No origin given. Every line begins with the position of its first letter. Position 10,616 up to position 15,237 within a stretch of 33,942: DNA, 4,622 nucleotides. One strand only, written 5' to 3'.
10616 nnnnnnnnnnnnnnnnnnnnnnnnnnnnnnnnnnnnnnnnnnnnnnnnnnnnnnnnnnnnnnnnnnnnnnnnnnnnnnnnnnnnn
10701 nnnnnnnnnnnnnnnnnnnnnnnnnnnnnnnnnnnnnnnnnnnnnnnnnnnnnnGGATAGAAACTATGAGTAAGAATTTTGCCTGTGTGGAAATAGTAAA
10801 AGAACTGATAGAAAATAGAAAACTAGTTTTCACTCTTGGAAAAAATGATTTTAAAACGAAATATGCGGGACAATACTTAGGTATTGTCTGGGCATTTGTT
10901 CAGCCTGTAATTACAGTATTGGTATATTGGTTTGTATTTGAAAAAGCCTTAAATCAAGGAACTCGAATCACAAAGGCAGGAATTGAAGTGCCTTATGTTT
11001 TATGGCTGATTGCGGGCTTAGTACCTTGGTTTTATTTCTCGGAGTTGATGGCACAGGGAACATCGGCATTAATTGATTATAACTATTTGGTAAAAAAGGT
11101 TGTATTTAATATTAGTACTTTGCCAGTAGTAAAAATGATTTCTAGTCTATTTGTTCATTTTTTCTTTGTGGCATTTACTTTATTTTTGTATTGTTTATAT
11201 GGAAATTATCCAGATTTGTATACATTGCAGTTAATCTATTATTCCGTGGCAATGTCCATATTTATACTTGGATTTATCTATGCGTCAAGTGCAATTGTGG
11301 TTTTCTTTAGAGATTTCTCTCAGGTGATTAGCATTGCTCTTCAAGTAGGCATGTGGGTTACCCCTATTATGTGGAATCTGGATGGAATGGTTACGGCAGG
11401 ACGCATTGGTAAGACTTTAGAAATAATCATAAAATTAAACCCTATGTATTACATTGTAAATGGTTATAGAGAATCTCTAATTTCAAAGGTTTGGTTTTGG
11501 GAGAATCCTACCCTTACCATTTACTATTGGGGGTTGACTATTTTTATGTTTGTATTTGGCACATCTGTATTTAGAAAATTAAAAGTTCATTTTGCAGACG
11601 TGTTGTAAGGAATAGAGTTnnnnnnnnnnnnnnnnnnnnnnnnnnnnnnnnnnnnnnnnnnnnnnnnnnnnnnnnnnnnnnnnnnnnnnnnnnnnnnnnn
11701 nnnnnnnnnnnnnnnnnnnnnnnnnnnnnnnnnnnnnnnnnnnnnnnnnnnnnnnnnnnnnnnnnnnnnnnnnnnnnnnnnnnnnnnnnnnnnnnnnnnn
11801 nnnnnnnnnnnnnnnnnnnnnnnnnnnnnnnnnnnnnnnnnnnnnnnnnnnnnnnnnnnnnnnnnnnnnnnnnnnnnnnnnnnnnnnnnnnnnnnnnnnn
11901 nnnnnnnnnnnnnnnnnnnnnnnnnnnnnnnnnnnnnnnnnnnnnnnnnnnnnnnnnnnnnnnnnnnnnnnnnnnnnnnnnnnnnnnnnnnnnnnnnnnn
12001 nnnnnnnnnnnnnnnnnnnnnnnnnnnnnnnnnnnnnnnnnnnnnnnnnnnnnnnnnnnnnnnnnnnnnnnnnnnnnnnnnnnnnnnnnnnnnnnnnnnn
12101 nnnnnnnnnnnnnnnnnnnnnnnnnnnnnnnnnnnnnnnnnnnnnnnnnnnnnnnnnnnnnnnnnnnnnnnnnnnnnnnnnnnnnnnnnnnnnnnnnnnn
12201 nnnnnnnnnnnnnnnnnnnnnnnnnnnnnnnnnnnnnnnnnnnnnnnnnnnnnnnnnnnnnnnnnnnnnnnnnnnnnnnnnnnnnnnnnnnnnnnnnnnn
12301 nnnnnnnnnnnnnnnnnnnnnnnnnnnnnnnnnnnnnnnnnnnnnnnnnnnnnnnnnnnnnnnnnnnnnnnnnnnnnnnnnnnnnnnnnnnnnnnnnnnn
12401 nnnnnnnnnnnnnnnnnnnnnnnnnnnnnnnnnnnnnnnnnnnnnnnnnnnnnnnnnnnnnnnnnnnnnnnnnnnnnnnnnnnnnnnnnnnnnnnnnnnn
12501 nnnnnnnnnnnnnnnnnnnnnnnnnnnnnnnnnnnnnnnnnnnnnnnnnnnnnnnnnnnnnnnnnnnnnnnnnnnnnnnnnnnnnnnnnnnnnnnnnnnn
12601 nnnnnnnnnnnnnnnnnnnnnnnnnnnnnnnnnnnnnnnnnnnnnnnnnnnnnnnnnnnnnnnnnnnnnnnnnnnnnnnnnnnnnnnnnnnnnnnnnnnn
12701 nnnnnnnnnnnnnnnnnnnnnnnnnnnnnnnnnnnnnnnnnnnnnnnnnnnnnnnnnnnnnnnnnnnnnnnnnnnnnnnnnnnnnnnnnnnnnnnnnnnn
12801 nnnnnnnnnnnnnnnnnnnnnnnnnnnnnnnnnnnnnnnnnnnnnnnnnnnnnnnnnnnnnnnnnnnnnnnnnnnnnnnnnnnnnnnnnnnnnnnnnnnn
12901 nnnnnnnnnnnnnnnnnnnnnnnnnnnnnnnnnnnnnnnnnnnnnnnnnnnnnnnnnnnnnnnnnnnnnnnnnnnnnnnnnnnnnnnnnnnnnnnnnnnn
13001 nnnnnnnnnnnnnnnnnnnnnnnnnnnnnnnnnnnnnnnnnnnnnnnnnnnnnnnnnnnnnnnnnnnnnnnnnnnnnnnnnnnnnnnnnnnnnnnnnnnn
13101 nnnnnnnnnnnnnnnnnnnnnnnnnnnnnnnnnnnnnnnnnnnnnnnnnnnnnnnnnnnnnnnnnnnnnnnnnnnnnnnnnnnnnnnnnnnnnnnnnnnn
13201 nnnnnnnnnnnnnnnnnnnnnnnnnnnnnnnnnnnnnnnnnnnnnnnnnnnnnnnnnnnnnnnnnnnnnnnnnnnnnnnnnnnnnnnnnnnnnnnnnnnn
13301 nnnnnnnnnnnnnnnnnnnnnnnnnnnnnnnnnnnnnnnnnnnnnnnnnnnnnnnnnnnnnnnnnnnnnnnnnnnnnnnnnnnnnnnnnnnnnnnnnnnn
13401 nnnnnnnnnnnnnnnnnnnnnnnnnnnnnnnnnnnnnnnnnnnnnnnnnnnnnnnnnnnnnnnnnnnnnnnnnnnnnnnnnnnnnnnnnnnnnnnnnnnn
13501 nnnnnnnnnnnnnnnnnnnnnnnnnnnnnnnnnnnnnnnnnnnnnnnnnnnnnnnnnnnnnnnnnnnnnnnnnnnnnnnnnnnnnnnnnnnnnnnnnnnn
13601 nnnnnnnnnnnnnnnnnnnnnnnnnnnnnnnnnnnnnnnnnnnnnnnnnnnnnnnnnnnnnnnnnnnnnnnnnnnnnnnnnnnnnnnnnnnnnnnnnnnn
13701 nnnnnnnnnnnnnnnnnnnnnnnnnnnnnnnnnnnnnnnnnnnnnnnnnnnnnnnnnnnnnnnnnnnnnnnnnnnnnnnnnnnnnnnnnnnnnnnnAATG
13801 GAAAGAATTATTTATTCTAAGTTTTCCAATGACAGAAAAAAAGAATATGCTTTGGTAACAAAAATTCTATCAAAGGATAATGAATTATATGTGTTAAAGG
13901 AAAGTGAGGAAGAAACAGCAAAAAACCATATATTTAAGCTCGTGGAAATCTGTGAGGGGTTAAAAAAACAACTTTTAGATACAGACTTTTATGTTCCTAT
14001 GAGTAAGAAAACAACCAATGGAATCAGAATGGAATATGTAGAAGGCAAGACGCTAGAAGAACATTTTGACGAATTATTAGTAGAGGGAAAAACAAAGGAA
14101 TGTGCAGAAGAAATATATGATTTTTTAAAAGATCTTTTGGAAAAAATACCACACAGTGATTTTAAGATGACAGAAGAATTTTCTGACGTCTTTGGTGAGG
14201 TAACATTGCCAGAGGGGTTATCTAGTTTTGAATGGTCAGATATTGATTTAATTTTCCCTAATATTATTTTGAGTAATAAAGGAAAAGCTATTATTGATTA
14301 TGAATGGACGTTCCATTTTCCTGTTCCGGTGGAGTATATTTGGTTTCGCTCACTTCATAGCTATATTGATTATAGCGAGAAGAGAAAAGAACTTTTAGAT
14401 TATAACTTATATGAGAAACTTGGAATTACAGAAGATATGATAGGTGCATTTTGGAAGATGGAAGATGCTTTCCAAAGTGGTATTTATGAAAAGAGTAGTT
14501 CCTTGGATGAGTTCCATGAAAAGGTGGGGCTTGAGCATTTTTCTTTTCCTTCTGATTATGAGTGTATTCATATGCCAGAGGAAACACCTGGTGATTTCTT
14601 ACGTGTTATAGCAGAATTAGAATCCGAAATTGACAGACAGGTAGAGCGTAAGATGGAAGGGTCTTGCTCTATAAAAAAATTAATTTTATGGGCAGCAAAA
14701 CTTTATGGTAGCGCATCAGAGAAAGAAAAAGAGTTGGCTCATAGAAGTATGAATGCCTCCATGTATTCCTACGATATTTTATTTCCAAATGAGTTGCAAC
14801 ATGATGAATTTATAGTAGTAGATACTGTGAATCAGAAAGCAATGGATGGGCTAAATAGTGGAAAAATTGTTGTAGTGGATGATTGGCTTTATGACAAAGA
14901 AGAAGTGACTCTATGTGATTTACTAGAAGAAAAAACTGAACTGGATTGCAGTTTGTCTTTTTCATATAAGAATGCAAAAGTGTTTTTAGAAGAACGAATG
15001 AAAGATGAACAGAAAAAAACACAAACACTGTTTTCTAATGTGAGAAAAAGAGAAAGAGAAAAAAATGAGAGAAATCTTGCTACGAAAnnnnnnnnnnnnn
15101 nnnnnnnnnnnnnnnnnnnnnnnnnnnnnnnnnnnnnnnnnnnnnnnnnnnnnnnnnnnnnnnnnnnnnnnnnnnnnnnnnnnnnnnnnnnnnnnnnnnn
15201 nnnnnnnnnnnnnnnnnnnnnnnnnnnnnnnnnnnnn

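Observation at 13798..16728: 976-aa chimera: cytoplasmic kinase-like domain and charged linker fused to a GT-C-like polytopic domain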

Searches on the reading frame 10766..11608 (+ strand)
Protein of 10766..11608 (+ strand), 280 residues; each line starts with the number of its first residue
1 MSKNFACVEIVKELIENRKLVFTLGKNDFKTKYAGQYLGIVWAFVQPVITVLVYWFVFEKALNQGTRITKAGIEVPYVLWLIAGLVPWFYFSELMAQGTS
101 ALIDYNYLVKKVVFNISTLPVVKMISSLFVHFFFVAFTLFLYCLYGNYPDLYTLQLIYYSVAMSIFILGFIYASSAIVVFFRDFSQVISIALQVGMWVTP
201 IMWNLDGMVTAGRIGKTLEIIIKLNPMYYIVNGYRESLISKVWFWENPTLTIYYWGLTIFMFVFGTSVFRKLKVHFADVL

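Call 3: search_protein_families(library=pfam, proteins=[window:10766-11608:+], max_evalue=0.01)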
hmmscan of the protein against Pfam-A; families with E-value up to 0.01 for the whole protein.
window:10766-11608:+ (280 aa): 1 family
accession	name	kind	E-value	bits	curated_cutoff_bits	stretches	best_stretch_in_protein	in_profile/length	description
PF01061.29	ABC2_membrane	-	8.6e-15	55.3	26.9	1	21-237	3-209/211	ABC-2 type transporter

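Call 4: search_protein_families(library=ncbifam, proteins=[window:10766-11608:+], max_evalue=0.01)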
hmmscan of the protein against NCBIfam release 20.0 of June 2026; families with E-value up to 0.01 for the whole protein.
window:10766-11608:+ (280 aa): 1 family
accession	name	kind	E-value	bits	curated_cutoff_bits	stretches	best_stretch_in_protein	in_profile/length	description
NF050109.1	galactan_ABC_perm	equivalog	4.4e-14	52.6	380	1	11-252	14-247/272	galactan export ABC transporter permease subunit Wzm/RfbD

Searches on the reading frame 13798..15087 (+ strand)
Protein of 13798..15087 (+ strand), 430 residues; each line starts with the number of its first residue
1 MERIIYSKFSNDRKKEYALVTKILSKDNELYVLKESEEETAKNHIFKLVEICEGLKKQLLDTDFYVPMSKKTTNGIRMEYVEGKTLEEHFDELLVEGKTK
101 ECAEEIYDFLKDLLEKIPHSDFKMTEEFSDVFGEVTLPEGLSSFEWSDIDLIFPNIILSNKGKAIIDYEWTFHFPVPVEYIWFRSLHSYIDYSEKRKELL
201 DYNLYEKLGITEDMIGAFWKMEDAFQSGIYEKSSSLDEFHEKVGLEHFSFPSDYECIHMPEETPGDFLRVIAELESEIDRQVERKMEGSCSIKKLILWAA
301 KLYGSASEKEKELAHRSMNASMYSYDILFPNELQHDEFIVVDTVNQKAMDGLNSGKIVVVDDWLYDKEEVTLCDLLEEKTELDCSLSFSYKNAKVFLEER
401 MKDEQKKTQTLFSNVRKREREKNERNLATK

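Call 49: predict_structure(alignment_id=A3)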
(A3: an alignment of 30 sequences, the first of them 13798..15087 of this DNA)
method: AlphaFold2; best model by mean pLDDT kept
length: 430 residues; sequences in the alignment: 30
mean_pLDDT: 76.5   pTM: 0.59
mean pLDDT of the five models: 76.5, 75.2, 75.0, 74.3, 73.8
residues with pLDDT >= 90: 208; 70-90: 47; 50-70: 82; < 50: 93
segments of 3 or more residues with pLDDT < 50: 234-242, 244-251, 253-260, 285-288, 320-339, 360-397
pLDDT, mean of each block of 10 residues (from residue 1): 90 90 95 93 94 97 96 95 98 98 98 93 98 96 98 97 97 98 97 90 97 96 92 52 46 47 67 65 50 63 72 61 44 44 60 53 41 45 39 47 55 65 79
secondary structure, 60 per line:
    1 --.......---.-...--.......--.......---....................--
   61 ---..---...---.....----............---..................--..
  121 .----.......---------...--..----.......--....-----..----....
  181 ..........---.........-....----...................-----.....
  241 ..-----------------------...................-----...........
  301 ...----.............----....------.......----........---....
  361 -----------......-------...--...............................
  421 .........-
elements in order: E3-9 E20-26 E29-35 H39-58 E69-71 E75-79 H86-95 H99-116 E119-121 H126-132 E142-144 E156-159 E162-165 H178-190 H194-202 H204-207 H212-229 H236-242 H266-284 H290-303 H308-320 H325-328 E338-341 H346-353 E357-360 H372-377 E385-387 H390-429

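Call 51: fold_search(model_id=the predicted structure, library=pdb)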
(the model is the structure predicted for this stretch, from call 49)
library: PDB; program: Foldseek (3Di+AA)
matches with E <= 10: 1863; with E <= 0.001: 92
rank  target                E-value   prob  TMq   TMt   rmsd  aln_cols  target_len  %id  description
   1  4gkh_D                1.6e-05  1.00  0.30  0.45   9.7       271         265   14  Crystal structure of the aminoglycoside phosphotransferase APH(3')-Ia, with substrate kanamycin and small molecule inh (released 2012-09-05)
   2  4gki_L                2.7e-05  1.00  0.31  0.47   9.1       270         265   14  Crystal structure of the aminoglycoside phosphotransferase APH(3')-Ia, with substrate kanamycin and small molecule inh (released 2012-09-05)
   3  4few_A                2.9e-05  1.00  0.33  0.49   9.0       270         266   13  Crystal structure of the aminoglycoside phosphotransferase APH(3')-Ia, with substrate kanamycin and small molecule inh (released 2012-06-20)
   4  4gkh_G                2.9e-05  1.00  0.32  0.48   9.3       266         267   15  Crystal structure of the aminoglycoside phosphotransferase APH(3')-Ia, with substrate kanamycin and small molecule inh (released 2012-09-05)
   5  4few_B                2.9e-05  1.00  0.30  0.46   9.6       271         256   14  Crystal structure of the aminoglycoside phosphotransferase APH(3')-Ia, with substrate kanamycin and small molecule inh (released 2012-06-20)
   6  4fev_C                3.7e-05  1.00  0.33  0.51   7.4       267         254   15  Crystal structure of the aminoglycoside phosphotransferase APH(3')-Ia, with substrate kanamycin and small molecule inh (released 2012-06-20)
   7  3ham_A                3.7e-05  1.00  0.24  0.33  15.1       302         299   11  Structure of the gentamicin-APH(2")-IIa complex (released 2009-07-28)
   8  4gkh_K                4.0e-05  1.00  0.32  0.48   9.5       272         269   15  Crystal structure of the aminoglycoside phosphotransferase APH(3')-Ia, with substrate kanamycin and small molecule inh (released 2012-09-05)
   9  3uzr                  4.7e-05  1.00  0.28  0.38  11.8       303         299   12  Crystal structure of aminoglycoside phosphotransferase APH(2'')-Ib, apo form (released 2011-12-21)
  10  4fex_C                4.9e-05  1.00  0.32  0.49   7.5       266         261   14  Crystal structure of the aminoglycoside phosphotransferase APH(3')-Ia, with substrate kanamycin and small molecule inh (released 2012-06-20)
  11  4feu_B                4.9e-05  1.00  0.31  0.47   9.6       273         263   14  Crystal structure of the aminoglycoside phosphotransferase APH(3')-Ia, with substrate kanamycin and small molecule inh (released 2012-06-20)
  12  4r7b_B                5.8e-05  1.00  0.33  0.47   8.3       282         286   14  Crystal structure of pneumococcal LicA in complex with choline (released 2015-08-12)
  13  4feu_E                6.8e-05  1.00  0.32  0.48  11.2       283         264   13  Crystal structure of the aminoglycoside phosphotransferase APH(3')-Ia, with substrate kanamycin and small molecule inh (released 2012-06-20)
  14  4gkh_C                7.2e-05  1.00  0.32  0.47   9.1       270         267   15  Crystal structure of the aminoglycoside phosphotransferase APH(3')-Ia, with substrate kanamycin and small molecule inh (released 2012-09-05)
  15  4fev_A                8.1e-05  1.00  0.31  0.47   9.2       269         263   14  Crystal structure of the aminoglycoside phosphotransferase APH(3')-Ia, with substrate kanamycin and small molecule inh (released 2012-06-20)
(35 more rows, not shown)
